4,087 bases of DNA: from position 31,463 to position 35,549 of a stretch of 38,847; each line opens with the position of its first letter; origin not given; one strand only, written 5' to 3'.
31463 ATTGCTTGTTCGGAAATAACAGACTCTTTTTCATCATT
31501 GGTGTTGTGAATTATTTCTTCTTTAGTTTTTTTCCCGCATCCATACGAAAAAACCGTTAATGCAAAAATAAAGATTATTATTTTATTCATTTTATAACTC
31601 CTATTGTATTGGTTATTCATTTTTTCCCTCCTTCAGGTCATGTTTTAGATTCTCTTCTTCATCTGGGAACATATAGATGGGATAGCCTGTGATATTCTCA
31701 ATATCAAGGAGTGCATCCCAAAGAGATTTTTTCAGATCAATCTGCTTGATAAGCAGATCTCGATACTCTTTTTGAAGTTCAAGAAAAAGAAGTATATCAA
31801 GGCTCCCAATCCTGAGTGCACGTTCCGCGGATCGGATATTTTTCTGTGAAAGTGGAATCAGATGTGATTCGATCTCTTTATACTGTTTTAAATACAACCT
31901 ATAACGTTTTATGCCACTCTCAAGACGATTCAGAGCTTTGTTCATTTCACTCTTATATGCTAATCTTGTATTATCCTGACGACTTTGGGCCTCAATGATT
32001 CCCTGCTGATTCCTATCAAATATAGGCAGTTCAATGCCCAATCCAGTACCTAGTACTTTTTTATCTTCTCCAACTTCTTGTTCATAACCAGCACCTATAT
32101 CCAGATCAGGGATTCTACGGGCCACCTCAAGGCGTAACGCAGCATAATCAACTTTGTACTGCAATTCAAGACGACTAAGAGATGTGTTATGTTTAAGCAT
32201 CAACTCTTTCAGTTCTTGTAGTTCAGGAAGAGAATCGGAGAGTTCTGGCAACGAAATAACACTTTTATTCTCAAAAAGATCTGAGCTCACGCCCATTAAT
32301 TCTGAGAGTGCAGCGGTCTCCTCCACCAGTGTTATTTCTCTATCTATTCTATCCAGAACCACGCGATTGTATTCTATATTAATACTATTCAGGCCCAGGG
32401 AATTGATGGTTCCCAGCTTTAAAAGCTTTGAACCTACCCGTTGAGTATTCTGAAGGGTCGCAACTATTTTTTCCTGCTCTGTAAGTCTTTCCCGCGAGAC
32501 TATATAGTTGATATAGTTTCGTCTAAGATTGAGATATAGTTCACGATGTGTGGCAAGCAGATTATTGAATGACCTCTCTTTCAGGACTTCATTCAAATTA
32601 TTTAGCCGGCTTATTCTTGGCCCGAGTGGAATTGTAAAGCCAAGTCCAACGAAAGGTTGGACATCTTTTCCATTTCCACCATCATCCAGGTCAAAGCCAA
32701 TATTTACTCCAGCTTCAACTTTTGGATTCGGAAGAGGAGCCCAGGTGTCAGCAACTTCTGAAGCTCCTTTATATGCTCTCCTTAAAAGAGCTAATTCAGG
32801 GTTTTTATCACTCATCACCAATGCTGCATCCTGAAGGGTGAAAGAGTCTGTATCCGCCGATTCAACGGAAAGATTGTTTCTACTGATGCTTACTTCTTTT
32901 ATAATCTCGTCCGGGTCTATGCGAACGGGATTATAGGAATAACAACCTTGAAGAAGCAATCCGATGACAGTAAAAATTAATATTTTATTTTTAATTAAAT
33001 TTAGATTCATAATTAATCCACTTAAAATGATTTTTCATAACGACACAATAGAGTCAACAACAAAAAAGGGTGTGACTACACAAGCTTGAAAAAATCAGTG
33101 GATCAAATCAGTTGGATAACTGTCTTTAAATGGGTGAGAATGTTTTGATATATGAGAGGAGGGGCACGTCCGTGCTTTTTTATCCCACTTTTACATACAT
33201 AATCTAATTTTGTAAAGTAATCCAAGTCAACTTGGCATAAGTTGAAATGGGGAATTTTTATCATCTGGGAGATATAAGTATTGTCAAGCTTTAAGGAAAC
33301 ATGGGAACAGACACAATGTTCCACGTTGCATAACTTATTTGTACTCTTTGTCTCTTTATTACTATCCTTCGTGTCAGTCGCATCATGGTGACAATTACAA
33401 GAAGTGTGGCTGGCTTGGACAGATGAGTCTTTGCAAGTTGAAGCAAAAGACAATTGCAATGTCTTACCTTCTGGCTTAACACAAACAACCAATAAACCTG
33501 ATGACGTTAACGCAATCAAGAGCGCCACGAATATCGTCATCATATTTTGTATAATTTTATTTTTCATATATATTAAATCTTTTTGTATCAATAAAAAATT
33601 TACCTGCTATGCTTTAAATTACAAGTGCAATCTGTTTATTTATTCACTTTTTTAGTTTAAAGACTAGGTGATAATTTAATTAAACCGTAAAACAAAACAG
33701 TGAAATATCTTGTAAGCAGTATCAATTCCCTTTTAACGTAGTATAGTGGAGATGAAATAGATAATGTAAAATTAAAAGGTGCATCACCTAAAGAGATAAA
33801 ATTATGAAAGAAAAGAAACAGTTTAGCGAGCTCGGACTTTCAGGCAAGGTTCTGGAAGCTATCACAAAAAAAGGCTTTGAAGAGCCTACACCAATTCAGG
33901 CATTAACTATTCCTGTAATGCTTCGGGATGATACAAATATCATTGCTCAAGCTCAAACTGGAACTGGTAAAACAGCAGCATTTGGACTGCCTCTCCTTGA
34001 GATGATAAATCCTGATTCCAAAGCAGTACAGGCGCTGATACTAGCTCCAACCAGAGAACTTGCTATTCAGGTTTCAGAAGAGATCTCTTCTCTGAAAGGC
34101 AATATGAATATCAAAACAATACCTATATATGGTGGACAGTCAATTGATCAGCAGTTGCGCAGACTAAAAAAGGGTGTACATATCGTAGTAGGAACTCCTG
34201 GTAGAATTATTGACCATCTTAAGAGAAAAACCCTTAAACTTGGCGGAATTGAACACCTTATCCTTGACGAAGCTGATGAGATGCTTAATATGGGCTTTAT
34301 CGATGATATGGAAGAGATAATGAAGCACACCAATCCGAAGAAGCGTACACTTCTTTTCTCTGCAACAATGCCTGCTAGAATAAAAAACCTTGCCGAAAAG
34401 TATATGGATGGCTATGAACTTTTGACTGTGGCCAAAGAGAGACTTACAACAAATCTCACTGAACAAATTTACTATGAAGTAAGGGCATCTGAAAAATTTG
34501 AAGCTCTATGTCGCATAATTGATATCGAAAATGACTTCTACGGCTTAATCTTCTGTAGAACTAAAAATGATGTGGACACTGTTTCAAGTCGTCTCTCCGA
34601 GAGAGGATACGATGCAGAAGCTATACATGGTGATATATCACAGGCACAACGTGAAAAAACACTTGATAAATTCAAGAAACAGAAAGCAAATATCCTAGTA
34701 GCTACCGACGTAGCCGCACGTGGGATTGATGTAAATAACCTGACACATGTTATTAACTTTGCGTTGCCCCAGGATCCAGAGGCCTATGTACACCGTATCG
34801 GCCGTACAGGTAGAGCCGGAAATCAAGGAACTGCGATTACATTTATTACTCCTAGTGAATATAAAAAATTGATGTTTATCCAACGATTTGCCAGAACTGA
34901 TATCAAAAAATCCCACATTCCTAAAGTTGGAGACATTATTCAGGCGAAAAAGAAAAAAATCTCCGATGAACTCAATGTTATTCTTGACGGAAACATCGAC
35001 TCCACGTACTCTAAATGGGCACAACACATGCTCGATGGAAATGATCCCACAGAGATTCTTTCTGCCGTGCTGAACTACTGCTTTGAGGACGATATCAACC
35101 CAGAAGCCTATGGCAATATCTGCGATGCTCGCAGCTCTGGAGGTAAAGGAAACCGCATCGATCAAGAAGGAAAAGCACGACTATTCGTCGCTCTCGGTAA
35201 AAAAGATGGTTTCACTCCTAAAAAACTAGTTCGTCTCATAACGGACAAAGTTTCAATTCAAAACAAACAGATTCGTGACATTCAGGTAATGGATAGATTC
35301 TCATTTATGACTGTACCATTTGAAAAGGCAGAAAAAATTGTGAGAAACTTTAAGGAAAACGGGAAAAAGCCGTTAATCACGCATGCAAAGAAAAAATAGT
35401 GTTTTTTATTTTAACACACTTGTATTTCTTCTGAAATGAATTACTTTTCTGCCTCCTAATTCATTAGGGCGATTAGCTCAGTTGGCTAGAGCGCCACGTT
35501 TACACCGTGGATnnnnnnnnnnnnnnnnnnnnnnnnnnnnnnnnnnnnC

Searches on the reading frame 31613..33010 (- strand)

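Call 20: search_protein_families(library=pfam, proteins=[window:31613-33010:-], max_evalue=0.001)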
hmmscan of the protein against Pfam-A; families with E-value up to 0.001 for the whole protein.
window:31613-33010:- (465 aa): 1 family
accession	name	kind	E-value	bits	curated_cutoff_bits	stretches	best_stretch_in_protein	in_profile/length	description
PF02321.23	OEP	-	1.8e-34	119.6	22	2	264-442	1-187/187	Outer membrane efflux protein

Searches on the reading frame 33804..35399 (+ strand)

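Call 20: search_protein_families(library=pfam, proteins=[window:33804-35399:+], max_evalue=0.001)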
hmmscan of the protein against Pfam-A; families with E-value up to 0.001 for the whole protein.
window:33804-35399:+ (531 aa): 4 families
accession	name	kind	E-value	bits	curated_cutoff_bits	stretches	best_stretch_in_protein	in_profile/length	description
PF00270.35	DEAD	-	1.3e-51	175.1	26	1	29-195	1-166/167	DEAD/DEAH box helicase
PF00271.37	Helicase_C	-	1.3e-35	122.4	23.5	1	230-339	1-110/110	Helicase conserved C-terminal domain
PF03880.21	DbpA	-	1.3e-17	64.1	25.6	1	459-519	1-61/72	DbpA RNA binding domain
PF04851.21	ResIII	-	2e-10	41.3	22.5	1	41-189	21-162/164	Type III restriction enzyme, res subunit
